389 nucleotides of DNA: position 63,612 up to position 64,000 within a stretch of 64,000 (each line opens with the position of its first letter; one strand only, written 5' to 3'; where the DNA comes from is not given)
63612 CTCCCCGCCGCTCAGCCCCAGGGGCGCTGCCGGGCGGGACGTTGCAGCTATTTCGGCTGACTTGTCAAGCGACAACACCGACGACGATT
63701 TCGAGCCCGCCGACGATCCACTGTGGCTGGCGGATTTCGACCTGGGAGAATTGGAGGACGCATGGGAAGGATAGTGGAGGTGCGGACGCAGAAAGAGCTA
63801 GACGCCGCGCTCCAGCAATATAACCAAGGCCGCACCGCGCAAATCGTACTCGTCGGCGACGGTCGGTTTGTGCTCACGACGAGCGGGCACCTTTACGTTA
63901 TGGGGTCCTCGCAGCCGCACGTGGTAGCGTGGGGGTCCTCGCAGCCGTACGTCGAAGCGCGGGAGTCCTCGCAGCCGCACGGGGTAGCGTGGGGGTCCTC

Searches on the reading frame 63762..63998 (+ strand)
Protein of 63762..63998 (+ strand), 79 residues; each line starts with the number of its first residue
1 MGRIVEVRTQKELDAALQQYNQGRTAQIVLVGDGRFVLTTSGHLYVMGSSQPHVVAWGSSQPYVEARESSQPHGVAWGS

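Call 7: search_protein_families(library=pfam, proteins=[window:63762-63998:+], max_evalue=1)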
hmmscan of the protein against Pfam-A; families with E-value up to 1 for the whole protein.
window:63762-63998:+ (79 aa): 2 families
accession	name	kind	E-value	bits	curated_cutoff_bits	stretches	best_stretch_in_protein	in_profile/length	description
PF13540.12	RCC1_2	-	0.05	13.9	22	1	37-50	13-26/30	Regulator of chromosome condensation (RCC1) repeat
PF20399.4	PH_20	-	0.11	13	27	1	34-54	30-50/84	PH domain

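Call 8: search_protein_families(library=phrogs, proteins=[window:63762-63998:+], max_evalue=1)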
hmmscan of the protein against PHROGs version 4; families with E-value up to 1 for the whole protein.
window:63762-63998:+ (79 aa): 3 families
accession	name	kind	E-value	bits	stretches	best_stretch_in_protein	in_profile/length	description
phrog_15773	-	unknown function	0.0058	17.1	1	5-79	3-71/288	-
phrog_21412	-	tail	0.091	11.4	1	29-74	1158-1203/1452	tail fiber protein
phrog_1096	-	unknown function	0.43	11.8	1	3-52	14-63/72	-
